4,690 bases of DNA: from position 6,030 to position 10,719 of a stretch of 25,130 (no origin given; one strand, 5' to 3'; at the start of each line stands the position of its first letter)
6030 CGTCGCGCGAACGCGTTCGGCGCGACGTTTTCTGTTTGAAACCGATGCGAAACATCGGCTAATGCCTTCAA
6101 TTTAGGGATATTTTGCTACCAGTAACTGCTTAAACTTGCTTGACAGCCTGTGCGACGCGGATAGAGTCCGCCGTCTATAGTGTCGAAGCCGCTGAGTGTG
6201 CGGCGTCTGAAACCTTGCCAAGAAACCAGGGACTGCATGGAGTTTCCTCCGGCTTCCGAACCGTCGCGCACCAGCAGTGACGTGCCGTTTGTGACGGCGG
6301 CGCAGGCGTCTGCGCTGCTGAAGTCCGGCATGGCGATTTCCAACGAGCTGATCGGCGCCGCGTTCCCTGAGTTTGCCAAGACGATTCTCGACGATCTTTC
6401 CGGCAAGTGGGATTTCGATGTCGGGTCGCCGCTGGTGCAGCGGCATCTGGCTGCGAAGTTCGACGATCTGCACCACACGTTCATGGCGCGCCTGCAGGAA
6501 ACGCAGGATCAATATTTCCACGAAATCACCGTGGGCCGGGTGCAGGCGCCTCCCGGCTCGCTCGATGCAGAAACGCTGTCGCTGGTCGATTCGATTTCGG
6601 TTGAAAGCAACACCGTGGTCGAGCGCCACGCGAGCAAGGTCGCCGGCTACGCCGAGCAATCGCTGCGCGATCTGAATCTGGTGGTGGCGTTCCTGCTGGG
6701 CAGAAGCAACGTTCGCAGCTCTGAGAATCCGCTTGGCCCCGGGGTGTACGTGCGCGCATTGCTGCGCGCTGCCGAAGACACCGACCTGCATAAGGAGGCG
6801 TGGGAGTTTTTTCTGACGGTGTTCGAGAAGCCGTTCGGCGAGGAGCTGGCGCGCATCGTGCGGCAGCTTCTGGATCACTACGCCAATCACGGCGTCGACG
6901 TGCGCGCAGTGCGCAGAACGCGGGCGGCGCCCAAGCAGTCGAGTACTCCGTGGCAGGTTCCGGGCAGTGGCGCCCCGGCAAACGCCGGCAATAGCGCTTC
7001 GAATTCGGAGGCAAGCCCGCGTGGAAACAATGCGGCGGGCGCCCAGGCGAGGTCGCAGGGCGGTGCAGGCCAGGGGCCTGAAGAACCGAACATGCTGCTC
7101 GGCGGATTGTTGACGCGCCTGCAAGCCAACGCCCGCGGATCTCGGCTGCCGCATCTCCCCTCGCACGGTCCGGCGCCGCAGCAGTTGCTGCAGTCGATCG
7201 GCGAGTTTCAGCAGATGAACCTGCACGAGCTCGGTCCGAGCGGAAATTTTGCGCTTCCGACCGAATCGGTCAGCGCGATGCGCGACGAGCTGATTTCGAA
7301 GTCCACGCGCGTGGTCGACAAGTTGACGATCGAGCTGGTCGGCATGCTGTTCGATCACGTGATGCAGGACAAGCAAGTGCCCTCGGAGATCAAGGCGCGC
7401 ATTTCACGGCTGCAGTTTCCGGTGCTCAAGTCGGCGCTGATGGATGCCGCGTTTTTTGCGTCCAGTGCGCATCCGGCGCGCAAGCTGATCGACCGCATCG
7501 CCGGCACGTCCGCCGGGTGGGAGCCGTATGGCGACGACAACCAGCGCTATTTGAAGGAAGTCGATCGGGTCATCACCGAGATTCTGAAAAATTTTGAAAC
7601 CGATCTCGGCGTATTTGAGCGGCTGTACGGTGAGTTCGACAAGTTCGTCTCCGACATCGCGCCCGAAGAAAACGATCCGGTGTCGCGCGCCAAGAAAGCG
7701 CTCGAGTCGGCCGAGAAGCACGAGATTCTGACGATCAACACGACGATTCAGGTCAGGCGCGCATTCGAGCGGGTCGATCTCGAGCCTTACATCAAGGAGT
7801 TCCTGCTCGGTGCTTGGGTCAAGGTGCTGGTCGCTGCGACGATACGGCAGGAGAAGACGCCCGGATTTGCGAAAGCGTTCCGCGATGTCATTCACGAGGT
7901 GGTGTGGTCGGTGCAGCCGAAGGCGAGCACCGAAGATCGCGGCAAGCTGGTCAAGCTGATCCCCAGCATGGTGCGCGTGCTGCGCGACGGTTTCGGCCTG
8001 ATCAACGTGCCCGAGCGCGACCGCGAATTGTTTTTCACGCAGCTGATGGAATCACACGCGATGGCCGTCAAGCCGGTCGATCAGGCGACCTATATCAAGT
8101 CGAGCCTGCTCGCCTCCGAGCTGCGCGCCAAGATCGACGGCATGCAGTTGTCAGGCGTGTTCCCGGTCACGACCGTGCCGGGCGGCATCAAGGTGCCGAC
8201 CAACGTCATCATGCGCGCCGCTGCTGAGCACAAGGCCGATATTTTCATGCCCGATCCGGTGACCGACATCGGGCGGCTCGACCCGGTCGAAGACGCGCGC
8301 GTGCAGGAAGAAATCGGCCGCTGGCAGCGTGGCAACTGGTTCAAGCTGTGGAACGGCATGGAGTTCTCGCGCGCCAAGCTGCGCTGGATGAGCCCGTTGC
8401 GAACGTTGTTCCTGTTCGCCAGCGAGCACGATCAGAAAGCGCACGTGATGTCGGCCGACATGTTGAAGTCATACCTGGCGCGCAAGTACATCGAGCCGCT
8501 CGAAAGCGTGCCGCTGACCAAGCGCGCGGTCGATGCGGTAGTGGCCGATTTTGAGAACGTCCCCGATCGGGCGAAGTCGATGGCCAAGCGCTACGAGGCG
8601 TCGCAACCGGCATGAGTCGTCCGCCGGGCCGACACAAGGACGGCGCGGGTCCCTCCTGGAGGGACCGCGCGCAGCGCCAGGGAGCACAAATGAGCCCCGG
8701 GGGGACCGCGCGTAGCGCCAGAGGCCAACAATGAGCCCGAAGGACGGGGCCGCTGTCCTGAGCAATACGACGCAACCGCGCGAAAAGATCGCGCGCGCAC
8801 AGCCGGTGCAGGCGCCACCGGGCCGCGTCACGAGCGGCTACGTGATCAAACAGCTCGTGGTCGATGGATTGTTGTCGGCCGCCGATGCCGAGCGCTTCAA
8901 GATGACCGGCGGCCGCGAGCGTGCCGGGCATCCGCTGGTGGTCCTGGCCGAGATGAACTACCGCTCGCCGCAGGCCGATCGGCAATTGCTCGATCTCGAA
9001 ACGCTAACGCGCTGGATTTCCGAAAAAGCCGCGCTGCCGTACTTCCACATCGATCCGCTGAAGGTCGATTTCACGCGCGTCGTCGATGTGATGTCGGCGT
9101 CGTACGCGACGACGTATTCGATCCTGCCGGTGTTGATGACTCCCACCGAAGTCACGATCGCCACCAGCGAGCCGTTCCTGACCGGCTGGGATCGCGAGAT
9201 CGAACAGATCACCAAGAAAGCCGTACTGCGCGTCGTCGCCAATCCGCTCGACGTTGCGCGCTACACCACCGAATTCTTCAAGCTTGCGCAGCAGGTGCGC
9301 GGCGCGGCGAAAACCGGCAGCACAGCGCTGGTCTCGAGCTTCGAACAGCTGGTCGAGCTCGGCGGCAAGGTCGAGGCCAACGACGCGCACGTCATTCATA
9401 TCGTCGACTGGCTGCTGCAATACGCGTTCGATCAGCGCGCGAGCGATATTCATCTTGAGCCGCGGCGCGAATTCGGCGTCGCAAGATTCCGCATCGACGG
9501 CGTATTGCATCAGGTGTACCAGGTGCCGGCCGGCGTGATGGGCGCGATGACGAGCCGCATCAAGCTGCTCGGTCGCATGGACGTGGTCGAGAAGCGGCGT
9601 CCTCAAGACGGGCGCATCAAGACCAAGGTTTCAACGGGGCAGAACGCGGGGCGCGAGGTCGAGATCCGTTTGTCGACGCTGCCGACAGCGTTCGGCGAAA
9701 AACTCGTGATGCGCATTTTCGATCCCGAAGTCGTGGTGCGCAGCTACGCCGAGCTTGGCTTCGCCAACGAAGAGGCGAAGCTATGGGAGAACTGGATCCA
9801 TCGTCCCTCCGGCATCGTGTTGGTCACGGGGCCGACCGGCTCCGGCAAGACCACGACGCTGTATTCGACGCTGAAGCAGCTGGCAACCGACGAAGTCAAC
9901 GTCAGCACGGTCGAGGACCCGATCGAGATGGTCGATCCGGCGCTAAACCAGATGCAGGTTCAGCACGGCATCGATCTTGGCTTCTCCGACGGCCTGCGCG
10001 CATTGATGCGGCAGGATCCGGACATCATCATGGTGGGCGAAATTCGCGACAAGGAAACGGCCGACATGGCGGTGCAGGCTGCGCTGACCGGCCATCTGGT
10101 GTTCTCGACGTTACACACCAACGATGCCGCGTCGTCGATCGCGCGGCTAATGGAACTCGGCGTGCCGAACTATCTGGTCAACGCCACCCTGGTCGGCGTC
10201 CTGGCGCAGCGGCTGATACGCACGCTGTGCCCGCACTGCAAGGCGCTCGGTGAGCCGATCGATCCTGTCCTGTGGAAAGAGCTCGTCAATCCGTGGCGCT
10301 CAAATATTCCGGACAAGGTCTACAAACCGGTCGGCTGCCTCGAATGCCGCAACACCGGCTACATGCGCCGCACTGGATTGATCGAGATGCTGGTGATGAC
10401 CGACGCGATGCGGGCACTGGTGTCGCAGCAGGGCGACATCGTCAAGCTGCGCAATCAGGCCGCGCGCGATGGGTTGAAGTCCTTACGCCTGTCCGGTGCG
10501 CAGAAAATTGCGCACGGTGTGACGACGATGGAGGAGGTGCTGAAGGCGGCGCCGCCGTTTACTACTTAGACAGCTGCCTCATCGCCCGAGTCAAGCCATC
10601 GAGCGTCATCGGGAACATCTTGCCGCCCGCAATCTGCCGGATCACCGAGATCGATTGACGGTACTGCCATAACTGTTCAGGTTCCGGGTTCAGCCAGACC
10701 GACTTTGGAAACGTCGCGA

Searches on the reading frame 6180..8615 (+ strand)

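Call 85: search_protein_families(library=pfam, proteins=[window:6180-8615:+], max_evalue=0.00001)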
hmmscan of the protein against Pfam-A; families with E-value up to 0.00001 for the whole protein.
window:6180-8615:+ (811 aa): 1 family
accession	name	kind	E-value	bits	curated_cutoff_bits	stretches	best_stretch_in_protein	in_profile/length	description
PF07793.16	DUF1631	-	2.7e-110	370.5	33.7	1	88-789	57-739/741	Protein of unknown function (DUF1631)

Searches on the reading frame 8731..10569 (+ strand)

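Call 85: search_protein_families(library=pfam, proteins=[window:8731-10569:+], max_evalue=0.00001)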
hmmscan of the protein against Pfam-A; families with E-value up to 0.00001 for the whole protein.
window:8731-10569:+ (612 aa): 2 families
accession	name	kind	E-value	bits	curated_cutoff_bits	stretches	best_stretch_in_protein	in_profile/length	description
PF00437.27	T2SSE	-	3e-126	421.5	24.9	1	216-604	3-369/370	Type II/IV secretion system protein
PF05157.20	MshEN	-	2.9e-09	37.2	23.1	1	102-185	3-86/90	MshEN domain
